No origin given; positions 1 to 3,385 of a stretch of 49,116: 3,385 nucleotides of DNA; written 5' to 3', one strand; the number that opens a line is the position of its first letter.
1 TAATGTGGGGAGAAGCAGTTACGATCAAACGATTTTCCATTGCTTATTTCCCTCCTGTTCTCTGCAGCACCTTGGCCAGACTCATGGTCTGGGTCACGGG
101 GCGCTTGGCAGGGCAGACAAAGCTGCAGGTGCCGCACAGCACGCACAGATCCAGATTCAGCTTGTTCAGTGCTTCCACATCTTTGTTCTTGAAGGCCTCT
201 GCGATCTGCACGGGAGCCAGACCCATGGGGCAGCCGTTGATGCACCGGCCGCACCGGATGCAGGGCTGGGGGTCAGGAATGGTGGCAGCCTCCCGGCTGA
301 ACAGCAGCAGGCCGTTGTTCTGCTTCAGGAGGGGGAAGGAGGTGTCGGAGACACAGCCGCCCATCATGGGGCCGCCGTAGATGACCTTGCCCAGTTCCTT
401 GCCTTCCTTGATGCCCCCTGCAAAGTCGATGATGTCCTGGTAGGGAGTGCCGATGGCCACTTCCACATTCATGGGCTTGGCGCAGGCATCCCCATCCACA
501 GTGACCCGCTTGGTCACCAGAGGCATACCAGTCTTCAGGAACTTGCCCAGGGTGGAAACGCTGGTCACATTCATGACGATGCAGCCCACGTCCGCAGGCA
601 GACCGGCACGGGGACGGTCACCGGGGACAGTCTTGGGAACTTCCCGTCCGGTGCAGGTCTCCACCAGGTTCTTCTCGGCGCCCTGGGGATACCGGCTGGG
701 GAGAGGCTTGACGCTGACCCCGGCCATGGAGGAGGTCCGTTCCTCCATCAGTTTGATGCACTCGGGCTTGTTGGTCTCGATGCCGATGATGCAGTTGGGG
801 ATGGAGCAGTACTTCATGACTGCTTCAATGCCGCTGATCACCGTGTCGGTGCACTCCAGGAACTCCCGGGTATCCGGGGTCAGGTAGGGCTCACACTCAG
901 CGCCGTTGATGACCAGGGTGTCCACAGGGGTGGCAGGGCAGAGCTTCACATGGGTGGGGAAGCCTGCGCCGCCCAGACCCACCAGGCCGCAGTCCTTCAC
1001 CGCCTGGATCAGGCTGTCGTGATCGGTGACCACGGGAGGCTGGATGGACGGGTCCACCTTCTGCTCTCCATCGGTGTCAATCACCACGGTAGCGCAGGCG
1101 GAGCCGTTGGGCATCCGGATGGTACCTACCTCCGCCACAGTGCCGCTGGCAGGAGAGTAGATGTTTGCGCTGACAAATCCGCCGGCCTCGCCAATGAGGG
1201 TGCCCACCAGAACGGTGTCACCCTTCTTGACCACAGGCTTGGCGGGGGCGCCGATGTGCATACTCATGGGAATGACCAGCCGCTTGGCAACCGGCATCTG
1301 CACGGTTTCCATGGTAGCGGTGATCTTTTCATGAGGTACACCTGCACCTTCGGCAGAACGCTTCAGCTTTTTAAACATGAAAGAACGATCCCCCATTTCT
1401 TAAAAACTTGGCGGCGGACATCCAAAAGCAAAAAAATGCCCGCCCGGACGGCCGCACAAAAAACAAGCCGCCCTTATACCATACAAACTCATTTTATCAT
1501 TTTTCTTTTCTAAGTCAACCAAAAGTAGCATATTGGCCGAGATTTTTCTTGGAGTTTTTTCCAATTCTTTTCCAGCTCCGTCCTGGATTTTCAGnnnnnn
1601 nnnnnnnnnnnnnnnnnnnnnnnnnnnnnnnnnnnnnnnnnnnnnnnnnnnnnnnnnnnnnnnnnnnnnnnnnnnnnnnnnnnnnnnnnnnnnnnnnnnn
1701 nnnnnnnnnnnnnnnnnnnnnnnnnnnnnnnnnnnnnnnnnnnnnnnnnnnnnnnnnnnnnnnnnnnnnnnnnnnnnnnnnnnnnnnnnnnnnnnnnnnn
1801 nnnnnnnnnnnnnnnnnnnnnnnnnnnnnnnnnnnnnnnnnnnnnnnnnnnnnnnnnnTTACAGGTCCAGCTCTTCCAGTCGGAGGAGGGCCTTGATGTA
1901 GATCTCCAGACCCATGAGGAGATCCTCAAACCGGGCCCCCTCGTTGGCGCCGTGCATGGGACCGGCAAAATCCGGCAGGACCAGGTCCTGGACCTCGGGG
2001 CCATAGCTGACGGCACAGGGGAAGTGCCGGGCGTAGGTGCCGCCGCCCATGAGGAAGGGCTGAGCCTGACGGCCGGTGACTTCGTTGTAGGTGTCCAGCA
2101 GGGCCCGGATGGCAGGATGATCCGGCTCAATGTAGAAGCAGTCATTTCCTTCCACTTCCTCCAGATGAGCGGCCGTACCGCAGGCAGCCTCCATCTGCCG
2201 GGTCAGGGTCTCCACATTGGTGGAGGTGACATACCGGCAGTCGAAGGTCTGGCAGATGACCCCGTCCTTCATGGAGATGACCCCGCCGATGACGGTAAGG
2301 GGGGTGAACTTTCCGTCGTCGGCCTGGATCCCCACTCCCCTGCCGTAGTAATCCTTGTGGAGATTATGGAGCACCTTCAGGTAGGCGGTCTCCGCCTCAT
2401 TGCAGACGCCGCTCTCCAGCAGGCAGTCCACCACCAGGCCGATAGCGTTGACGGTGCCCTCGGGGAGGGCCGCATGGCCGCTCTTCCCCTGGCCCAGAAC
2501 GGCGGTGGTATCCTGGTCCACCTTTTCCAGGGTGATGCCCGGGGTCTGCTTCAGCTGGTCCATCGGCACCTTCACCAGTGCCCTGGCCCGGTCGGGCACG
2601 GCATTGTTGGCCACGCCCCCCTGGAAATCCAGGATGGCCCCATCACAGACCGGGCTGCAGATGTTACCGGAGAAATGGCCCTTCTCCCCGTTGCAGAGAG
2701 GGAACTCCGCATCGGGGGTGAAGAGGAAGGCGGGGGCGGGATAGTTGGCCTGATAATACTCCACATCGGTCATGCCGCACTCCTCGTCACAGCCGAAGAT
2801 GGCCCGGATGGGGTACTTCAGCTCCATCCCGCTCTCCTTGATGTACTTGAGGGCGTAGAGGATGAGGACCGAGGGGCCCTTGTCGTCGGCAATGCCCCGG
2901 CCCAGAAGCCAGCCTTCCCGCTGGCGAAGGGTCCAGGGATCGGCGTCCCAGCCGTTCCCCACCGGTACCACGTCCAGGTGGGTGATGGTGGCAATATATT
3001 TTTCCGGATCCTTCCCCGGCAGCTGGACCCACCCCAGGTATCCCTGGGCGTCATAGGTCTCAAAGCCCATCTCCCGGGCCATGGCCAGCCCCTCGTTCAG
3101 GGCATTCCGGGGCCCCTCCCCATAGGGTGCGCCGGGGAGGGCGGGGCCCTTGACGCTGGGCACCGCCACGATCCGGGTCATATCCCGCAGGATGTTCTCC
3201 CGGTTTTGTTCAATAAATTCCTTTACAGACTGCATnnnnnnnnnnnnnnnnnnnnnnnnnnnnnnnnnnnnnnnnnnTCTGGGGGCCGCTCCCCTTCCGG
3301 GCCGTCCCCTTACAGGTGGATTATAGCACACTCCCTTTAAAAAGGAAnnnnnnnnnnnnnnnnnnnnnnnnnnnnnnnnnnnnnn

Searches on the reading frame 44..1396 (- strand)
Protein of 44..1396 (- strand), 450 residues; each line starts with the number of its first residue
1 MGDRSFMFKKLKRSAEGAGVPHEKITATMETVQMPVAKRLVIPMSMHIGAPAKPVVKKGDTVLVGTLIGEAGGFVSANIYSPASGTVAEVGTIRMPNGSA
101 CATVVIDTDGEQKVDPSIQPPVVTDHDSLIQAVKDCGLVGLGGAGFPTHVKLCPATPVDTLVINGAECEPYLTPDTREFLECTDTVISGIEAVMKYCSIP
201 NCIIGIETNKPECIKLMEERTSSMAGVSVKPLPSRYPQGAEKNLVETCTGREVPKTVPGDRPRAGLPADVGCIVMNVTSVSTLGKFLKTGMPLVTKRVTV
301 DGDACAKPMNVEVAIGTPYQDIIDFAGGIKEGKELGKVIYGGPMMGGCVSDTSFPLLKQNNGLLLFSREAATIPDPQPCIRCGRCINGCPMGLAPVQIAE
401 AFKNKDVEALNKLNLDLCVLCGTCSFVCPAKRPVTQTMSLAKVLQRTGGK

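Call 63: search_protein_families(library=pfam, proteins=[window:44-1396:-], max_evalue=0.0001)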
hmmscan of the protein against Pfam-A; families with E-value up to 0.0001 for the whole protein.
window:44-1396:- (450 aa): 12 families
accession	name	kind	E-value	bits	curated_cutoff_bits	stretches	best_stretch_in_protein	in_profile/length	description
PF01512.22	Complex1_51K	-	2.9e-41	141.3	31.2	1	133-282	1-147/150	Nuo51 FMN-binding domain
PF13375.12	RnfC_N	-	1.1e-27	96.4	25.6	1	16-111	5-101/101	RnfC Barrel sandwich hybrid domain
PF13237.11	Fer4_10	-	1.8e-09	37.8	25.5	0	375-401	5-33/53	4Fe-4S dicluster domain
PF10531.15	SLBB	-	8.9e-09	35.5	27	1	297-346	1-53/55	SLBB domain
PF12838.12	Fer4_7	-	5e-08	33.7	27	1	379-430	2-50/52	4Fe-4S dicluster domain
PF12797.12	Fer4_2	-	9.6e-08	31.9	24.5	0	413-430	5-22/22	4Fe-4S binding domain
PF00037.32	Fer4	-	1.5e-07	31.3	21.1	0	414-430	4-20/24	4Fe-4S binding domain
PF13534.11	Fer4_17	-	2.6e-07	31.5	22.2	1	379-430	2-58/61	4Fe-4S dicluster domain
PF13183.11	Fer4_8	-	4e-07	30.9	27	1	378-431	4-67/68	4Fe-4S dicluster domain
PF13187.11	Fer4_9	-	4.1e-07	30.3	27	1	379-431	2-50/52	4Fe-4S dicluster domain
PF12837.12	Fer4_6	-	7.1e-07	29.3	25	0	375-392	5-22/24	4Fe-4S binding domain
PF14697.11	Fer4_21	-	1.4e-05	25.6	35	1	375-430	4-53/59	4Fe-4S dicluster domain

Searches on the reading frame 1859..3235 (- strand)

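Call 63: search_protein_families(library=pfam, proteins=[window:1859-3235:-], max_evalue=0.0001)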
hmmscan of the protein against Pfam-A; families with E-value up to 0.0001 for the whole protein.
window:1859-3235:- (458 aa): 3 families
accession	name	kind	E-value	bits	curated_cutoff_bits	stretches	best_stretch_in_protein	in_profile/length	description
PF01546.33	Peptidase_M20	-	2.1e-23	83.7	24.6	1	85-451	4-205/206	Peptidase family M20/M25/M40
PF04389.22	Peptidase_M28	-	5.6e-06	26.6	21.3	1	70-162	4-77/193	Peptidase family M28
PF07687.19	M20_dimer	-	3.8e-05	24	21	0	201-243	58-95/107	Peptidase dimerisation domain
